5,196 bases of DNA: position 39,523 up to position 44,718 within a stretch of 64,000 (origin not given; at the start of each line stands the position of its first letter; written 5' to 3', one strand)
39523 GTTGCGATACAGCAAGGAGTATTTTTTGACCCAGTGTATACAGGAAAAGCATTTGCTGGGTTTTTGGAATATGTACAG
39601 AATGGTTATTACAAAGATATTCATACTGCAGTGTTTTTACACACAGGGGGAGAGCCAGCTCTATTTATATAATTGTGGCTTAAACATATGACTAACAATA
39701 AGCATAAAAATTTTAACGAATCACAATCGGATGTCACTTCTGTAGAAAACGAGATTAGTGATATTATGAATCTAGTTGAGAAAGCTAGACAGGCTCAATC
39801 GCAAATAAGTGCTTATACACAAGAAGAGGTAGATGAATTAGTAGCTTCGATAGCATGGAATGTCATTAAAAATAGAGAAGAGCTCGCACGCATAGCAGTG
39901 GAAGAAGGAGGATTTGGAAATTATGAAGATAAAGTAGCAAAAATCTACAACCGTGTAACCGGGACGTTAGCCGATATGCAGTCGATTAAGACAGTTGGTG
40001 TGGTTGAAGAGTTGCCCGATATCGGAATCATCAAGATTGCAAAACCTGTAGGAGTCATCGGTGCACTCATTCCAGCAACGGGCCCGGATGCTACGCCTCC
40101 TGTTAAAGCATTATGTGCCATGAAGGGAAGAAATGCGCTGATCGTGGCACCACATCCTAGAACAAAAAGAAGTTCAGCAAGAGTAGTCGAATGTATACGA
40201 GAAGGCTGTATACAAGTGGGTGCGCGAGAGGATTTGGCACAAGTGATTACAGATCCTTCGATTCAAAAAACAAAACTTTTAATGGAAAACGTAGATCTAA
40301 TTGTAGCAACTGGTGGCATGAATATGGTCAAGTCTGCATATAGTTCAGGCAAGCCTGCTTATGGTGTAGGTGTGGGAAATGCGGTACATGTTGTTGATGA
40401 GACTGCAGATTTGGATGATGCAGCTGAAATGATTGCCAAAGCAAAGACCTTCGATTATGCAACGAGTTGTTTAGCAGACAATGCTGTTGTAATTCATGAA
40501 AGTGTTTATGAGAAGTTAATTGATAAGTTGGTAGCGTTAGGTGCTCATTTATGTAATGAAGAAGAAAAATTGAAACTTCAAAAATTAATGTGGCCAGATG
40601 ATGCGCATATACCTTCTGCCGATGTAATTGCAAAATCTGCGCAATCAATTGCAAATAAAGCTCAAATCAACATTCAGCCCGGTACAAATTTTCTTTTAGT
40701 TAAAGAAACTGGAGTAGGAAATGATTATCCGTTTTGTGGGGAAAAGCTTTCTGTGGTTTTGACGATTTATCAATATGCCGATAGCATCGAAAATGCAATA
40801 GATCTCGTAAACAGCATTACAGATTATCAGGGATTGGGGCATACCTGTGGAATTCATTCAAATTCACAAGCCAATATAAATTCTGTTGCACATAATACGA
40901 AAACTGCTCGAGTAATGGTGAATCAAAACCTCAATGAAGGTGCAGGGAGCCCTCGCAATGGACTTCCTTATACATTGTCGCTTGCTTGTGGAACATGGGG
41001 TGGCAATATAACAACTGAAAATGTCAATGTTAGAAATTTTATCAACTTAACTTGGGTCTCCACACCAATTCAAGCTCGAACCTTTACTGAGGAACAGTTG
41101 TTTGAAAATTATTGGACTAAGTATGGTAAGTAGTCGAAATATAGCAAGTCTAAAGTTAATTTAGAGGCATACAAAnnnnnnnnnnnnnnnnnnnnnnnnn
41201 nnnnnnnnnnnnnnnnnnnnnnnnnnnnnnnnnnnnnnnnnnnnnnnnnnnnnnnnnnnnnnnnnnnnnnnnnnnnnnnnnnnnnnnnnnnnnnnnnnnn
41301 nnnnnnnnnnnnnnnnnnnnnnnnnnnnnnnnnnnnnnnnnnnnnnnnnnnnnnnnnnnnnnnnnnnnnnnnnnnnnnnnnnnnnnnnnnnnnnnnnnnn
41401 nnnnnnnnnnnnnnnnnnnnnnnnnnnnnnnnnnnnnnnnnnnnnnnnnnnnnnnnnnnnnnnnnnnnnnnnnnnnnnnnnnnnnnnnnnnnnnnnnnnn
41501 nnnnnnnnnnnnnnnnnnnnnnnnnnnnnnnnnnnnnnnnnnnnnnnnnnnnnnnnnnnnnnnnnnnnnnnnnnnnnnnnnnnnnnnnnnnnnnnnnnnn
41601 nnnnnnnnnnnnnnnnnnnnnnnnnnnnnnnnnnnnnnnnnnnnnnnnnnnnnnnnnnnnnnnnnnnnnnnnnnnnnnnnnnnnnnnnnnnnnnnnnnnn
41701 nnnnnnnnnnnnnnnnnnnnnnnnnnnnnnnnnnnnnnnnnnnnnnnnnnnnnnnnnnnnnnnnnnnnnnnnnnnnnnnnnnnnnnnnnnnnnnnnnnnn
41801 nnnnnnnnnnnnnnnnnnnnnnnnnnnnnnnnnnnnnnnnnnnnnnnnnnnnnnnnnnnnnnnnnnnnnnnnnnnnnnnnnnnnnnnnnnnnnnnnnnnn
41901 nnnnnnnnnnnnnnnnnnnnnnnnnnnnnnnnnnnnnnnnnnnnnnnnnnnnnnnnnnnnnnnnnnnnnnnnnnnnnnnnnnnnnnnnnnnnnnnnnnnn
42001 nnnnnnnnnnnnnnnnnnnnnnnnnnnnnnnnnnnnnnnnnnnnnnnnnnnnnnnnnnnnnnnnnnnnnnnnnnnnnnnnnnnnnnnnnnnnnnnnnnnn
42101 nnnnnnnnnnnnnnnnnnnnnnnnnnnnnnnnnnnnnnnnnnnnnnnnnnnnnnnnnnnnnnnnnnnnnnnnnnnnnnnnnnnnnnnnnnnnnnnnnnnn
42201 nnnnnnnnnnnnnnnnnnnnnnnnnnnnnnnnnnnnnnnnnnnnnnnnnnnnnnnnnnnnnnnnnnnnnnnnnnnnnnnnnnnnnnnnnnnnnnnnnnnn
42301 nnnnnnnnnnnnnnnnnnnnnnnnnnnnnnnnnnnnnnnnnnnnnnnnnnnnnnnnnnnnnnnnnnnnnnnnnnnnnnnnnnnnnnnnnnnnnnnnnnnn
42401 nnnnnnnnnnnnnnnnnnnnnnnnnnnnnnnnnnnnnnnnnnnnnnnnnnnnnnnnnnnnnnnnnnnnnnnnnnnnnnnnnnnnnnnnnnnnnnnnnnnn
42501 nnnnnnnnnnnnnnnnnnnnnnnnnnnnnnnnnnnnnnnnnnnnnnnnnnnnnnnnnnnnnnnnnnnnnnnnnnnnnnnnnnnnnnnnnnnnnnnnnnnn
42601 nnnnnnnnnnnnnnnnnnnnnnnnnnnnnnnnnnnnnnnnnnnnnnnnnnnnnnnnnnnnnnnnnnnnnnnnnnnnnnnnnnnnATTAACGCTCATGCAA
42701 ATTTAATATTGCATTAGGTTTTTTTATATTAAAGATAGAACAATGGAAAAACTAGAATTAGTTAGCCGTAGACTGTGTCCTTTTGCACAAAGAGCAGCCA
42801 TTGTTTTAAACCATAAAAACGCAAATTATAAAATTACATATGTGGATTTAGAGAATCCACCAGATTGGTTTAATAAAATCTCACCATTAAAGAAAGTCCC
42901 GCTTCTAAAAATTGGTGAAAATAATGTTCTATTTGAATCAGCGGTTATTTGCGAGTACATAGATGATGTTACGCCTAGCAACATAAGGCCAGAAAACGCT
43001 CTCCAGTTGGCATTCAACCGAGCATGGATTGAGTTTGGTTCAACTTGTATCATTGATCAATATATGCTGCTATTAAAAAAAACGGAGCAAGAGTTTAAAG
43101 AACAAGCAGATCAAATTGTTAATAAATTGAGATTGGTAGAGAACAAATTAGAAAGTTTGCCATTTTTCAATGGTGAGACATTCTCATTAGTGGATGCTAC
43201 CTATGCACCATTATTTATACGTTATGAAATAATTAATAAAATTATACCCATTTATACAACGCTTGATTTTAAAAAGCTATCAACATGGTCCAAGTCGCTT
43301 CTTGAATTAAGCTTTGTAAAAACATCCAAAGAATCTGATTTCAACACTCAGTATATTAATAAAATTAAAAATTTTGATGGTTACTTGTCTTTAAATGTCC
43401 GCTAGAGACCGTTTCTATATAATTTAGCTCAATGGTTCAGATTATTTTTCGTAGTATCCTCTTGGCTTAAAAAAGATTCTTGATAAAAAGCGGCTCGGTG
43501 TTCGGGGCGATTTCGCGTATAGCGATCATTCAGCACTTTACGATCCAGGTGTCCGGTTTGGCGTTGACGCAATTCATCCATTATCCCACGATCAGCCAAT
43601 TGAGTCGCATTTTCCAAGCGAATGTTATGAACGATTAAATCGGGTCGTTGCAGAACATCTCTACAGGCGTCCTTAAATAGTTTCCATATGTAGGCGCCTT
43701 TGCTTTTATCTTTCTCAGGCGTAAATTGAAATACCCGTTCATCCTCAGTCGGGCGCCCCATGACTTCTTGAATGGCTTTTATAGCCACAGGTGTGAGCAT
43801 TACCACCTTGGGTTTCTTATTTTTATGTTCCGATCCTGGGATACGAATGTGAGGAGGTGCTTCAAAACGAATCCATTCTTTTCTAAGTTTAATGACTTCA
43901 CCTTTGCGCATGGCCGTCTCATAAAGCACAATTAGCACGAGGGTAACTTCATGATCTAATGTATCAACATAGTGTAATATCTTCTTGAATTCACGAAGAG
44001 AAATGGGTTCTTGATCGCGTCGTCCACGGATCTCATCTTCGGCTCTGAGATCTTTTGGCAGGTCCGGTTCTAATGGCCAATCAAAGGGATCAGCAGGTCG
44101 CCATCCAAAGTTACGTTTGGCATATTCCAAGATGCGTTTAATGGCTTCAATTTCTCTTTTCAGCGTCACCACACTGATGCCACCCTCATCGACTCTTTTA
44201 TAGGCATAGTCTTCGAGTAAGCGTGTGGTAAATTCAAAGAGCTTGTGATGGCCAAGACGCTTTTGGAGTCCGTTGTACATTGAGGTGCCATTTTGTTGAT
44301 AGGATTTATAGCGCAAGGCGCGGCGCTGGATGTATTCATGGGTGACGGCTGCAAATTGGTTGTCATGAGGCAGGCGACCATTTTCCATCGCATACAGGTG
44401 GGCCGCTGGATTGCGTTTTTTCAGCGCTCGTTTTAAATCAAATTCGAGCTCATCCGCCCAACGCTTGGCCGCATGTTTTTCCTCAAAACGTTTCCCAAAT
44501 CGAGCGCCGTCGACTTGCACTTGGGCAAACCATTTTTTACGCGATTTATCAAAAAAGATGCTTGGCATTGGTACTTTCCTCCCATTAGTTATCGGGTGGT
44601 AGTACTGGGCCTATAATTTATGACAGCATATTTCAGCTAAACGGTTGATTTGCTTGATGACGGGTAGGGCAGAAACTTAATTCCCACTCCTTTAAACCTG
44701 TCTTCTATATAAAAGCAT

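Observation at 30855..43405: Operon combining the bacterial-type coenzyme M biosynthesis gene set with a MetE-like Zn alkyltransferase and a thioether-processing toolkit, on a mobile island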

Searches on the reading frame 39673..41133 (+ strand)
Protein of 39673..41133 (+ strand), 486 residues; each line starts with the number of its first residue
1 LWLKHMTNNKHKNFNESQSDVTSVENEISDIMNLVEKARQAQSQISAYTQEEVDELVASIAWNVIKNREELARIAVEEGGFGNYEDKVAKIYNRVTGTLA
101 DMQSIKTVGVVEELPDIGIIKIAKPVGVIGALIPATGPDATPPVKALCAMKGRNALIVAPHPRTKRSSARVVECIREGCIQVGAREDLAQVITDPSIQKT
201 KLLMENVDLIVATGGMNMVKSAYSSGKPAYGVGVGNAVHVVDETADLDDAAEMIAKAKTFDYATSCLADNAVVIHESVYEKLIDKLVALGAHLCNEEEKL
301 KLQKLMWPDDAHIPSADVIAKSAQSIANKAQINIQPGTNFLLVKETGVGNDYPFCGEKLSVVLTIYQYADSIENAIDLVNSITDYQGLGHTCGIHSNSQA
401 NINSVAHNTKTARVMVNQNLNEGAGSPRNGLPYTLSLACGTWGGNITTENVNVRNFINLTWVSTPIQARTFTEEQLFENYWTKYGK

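Call 4: search_protein_families(library=ncbifam, proteins=[window:39673-41133:+], max_evalue=0.00001)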
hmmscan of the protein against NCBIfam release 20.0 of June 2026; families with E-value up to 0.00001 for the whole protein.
window:39673-41133:+ (486 aa): 25 families
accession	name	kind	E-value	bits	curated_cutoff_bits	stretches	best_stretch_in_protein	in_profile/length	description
NF047625.1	AcylSulfactDhSauS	equivalog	7.8e-152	506.3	600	1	31-486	6-464/464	acylating sulfoacetaldehyde dehydrogenase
NF010378.0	PRK13805.1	equivalog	4.8e-117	392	951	1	24-463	9-450/872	bifunctional acetaldehyde-CoA/alcohol dehydrogenase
TIGR02518.1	EutH_ACDH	equivalog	2.3e-102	343.3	620.1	1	28-467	7-446/488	acetaldehyde dehydrogenase (acetylating)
NF011927.0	PRK15398.1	subfamily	8.4e-65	219.2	403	1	17-449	23-447/465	aldehyde dehydrogenase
NF001221.0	PRK00197.1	equivalog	1.9e-19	69.7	289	1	29-417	5-368/418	glutamate-5-semialdehyde dehydrogenase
TIGR00407.1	proA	equivalog_domain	1.9e-15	56.6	317.45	1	117-417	95-359/398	glutamate-5-semialdehyde dehydrogenase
NF052305.1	DioxValDhHalo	equivalog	8.6e-14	51.3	750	1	25-289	39-307/483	2,5-dioxovalerate dehydrogenase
TIGR01780.1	SSADH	subfamily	1.2e-13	50.7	646.35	1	27-288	17-282/448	succinate-semialdehyde dehydrogenase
NF006916.0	PRK09407.1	equivalog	1.3e-11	43.8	521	1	24-288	51-319/526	succinic semialdehyde dehydrogenase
NF042993.1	AlphKGSA_gudD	equivalog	1.7e-11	43.6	770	1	2-288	12-305/481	alpha-ketoglutaric semialdehyde dehydrogenase GucD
NF047626.1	SulfactDhSafD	equivalog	3.7e-11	42.8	700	1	24-415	21-412/454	sulfoacetaldehyde dehydrogenase SafD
NF006992.0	PRK09457.1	subfamily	4.4e-11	42.1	514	1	23-425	31-438/487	succinylglutamate-semialdehyde dehydrogenase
NF040792.1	glyc_ald_dh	equivalog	5.2e-11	42.2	760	1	29-294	38-307/488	D-glyceraldehyde dehydrogenase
NF040648.1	lactal_redase_Meth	equivalog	1.7e-10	40.5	650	1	26-418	30-423/463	lactaldehyde dehydrogenase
NF050084.1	pip_6_carb_DH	equivalog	2.9e-10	39.7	730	1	26-291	16-288/475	L-piperidine-6-carboxylate dehydrogenase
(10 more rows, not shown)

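Call 5: search_protein_families(library=pfam, proteins=[window:39673-41133:+], max_evalue=0.001)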
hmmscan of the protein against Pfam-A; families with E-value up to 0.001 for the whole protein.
window:39673-41133:+ (486 aa): 2 families
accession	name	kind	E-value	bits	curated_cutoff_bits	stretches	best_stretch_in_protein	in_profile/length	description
PF00171.27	Aldedh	-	2.1e-25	89.6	23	1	29-289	29-292/461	Aldehyde dehydrogenase family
PF05893.19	LuxC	-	0.00011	21.6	21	1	195-400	158-358/401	Acyl-CoA reductase (LuxC)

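Call 41: search_solved_structures(query=window:39673-41133:+, max_evalue=1e-20)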
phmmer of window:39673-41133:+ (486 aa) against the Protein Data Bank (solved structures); distinct sequences matched with E-value up to 1e-20: 15.
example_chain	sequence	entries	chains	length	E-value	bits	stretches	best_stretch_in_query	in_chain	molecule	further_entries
8cei_A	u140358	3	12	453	5.8e-91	309.1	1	26-462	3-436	Succinate-semialdehyde dehydrogenase (acetylating)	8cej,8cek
5j78_A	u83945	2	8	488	3.4e-88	300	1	27-464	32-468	Acetaldehyde dehydrogenase (Acetylating)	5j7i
8uhw_A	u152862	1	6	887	6.4e-83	282.6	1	26-463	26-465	Aldehyde-alcohol dehydrogenase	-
13he_A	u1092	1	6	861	2.6e-82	280.7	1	29-463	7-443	Aldehyde-alcohol dehydrogenase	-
6ahc_A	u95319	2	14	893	4.3e-78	266.7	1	27-463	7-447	Aldehyde-alcohol dehydrogenase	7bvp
6tqh_A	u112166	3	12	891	5e-78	266.5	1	28-463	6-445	Aldehyde-alcohol dehydrogenase | Bifunctional aldehyde-alcohol dehydrogenase AdhE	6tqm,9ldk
3my7_A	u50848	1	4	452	4.8e-77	263.3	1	29-462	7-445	Alcohol dehydrogenase/acetaldehyde dehydrogenase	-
7dag_A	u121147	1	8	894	1.7e-76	261.4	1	28-463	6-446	Aldehyde-alcohol dehydrogenase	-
3k9d_A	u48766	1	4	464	4.6e-73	250.1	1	27-466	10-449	ALDEHYDE DEHYDROGENASE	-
5jfl_A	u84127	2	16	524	3e-40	141.9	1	24-448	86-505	Aldehyde dehydrogenase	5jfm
4c3s_A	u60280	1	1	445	1.2e-39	140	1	29-430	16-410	ALDEHYDE DEHYDROGENASE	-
5jfn_A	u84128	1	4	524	9.7e-39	137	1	24-448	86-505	Aldehyde dehydrogenase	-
5dbv_A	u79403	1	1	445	2.3e-38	135.7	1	29-430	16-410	Aldehyde Dehydrogenase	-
5dru_A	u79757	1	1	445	2.4e-38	135.7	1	29-427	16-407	Aldehyde Dehydrogenase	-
6gvs_A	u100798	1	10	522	5.5e-38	134.5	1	24-448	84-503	Aldehyde dehydrogenase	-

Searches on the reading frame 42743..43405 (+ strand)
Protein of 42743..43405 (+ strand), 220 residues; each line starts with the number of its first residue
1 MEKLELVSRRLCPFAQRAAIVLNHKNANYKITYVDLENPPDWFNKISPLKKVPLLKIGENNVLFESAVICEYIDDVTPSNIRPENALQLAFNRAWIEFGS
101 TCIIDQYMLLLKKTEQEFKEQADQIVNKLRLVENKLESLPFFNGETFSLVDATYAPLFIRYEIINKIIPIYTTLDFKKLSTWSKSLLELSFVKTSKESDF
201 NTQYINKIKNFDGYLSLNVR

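Call 9: search_protein_families(library=ncbifam, proteins=[window:42743-43405:+], max_evalue=0.001)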
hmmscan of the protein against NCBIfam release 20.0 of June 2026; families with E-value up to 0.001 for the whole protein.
window:42743-43405:+ (220 aa): 8 families
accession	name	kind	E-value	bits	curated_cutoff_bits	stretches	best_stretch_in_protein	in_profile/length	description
NF007016.1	PRK09481.1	equivalog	2.6e-12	46.6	314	1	6-162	13-169/209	stringent starvation protein SspA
NF007831.0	PRK10542.1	equivalog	1.2e-09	38.1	198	1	19-153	15-157/201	glutathione transferase GstA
TIGR01262.1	maiA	equivalog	6.7e-08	32.4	171.05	1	15-94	11-95/211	maleylacetoacetate isomerase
NF007682.0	PRK10357.1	equivalog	2.7e-07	30.3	181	1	6-138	3-143/202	glutathione S-transferase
NF007702.0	PRK10387.1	equivalog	1.6e-06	28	133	1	12-82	9-78/215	glutaredoxin 2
NF011693.0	PRK15113.1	equivalog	5.3e-06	26.2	150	1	11-80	15-86/214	glutathione transferase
TIGR00862.1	O-ClC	subfamily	9.6e-06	25.5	358.95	1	12-135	19-138/236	intracellular chloride channel protein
NF050814.1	FtsZBindFzlA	equivalog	0.00012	21.9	300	0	11-106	12-114/228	FtsZ-binding protein FzlA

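Call 10: search_protein_families(library=pfam, proteins=[window:42743-43405:+], max_evalue=0.001)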
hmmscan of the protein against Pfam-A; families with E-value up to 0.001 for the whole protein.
window:42743-43405:+ (220 aa): 6 families
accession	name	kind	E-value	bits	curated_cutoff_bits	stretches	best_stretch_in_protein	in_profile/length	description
PF13409.12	GST_N_2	-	7.9e-20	71.7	25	1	12-75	2-69/70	Glutathione S-transferase, N-terminal domain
PF13417.12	GST_N_3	-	1.6e-16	60.8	22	1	6-75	1-69/75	Glutathione S-transferase, N-terminal domain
PF02798.26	GST_N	-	1.6e-14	54.4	20.9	1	3-74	2-75/76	Glutathione S-transferase, N-terminal domain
PF13410.11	GST_C_2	-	1e-06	29.2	24.9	1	116-164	2-50/69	Glutathione S-transferase, C-terminal domain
PF00043.30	GST_C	-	3.5e-06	27.6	20.7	1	107-187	17-90/93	Glutathione S-transferase, C-terminal domain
PF22441.2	CLIC-like_N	-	5.7e-06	26.9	23.5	1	12-73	19-79/86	CLIC-like N-terminal domain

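Call 38: search_solved_structures(query=window:42743-43405:+, max_evalue=0.001, show_alignments=2)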
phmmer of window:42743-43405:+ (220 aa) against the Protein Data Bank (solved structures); distinct sequences matched with E-value up to 0.001: 84 (the best 60 are shown).
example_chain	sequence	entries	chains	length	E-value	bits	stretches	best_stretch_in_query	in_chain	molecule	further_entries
10ha_A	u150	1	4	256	6.9e-23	84.8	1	3-204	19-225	Pyrimidodiazepine synthase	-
3lfl_A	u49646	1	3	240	3.2e-21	79.4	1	5-166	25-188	Glutathione S-transferase omega-1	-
6pnm_A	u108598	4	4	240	2.7e-20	76.4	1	5-166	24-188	Glutathione S-transferase omega-1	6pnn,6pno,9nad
1eem_A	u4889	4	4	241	2.7e-20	76.4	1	5-166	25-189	GLUTATHIONE-S-TRANSFERASE | Glutathione S-transferase omega-1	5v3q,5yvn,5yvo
5ueh_A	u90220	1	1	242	2.7e-20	76.4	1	5-166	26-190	Glutathione S-transferase omega-1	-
4yqm_A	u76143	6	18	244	2.8e-20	76.3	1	5-166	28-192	Glutathione S-transferase omega-1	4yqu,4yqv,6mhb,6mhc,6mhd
9lhf_A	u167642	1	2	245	2.9e-20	76.3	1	5-166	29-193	Glutathione S-transferase omega-1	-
4is0_A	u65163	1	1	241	4.9e-19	72.3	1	5-166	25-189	Glutathione S-transferase omega-1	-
8qll_A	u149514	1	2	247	5.6e-19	72.1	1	5-166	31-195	Glutathione S-transferase omega-1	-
3vln_A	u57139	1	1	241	6.9e-19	71.8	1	5-166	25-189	Glutathione S-transferase omega-1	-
4ags_A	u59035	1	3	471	4.8e-18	69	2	4-79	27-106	THIOL-DEPENDENT REDUCTASE 1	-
3wd6_A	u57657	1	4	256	4.7e-17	65.8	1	3-153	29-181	Omega-class glutathione S-transferase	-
7dwf_A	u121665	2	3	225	9.7e-17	64.8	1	11-205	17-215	Glutathione S-transferase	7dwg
3q18_A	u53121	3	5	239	1.8e-16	63.9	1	5-165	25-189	Glutathione S-transferase omega-2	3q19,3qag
7dwd_A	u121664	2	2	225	2.4e-16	63.5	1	11-205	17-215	Glutathione S-transferase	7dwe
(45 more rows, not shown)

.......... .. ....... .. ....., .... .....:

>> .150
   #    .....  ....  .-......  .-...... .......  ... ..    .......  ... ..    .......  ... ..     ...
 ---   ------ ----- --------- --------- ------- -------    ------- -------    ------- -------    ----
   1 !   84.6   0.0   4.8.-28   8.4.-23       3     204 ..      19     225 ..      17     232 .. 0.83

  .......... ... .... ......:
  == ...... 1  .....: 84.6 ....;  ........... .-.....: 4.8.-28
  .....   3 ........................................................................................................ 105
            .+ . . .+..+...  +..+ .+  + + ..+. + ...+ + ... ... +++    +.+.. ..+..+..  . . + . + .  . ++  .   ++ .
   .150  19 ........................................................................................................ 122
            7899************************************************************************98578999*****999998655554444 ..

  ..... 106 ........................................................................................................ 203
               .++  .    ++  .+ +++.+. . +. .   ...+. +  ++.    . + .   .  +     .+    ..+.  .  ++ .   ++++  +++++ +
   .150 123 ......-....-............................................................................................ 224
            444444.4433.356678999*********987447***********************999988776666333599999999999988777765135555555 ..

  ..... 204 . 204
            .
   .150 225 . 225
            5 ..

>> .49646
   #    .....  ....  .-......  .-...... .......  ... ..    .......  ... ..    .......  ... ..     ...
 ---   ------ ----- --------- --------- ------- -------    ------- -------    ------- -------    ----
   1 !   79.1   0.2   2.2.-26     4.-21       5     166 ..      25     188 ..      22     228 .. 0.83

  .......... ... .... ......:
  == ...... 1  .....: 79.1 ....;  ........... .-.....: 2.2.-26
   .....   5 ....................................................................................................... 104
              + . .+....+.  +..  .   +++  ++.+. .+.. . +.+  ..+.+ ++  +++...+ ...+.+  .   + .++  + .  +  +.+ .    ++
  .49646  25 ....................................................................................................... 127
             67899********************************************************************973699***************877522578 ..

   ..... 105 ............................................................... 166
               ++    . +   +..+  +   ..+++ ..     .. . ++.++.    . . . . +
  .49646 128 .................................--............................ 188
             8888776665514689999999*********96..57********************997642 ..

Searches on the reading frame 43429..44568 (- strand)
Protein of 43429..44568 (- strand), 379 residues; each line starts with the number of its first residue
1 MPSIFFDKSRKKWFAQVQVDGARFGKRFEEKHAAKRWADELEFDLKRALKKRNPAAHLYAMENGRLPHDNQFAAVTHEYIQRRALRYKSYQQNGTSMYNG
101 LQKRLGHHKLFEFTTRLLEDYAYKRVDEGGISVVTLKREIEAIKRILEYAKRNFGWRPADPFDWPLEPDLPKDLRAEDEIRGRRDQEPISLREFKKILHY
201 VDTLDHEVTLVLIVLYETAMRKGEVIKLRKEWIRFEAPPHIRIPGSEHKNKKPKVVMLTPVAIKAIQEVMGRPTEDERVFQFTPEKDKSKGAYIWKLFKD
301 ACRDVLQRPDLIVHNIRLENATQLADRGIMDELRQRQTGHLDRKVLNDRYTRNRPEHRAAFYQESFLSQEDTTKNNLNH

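Call 9: search_protein_families(library=ncbifam, proteins=[window:43429-44568:-], max_evalue=0.001)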
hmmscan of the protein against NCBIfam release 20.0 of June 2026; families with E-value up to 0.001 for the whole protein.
window:43429-44568:- (379 aa): 2 families
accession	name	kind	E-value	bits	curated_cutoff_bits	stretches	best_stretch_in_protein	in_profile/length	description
NF040815.2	recomb_XerA_Arch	equivalog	3.2e-13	49.9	220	1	85-353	7-254/263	site-specific tyrosine recombinase/integron integrase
TIGR02224.1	recomb_XerC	equivalog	2.8e-08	33.5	335.15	1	87-329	18-254/295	tyrosine recombinase XerC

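Call 10: search_protein_families(library=pfam, proteins=[window:43429-44568:-], max_evalue=0.001)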
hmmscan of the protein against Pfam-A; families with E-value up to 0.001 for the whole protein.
window:43429-44568:- (379 aa): 1 family
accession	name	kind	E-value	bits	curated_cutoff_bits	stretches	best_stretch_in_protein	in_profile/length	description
PF00589.27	Phage_integrase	-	1.7e-14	54.4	27.1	1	192-356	6-171/172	Phage integrase family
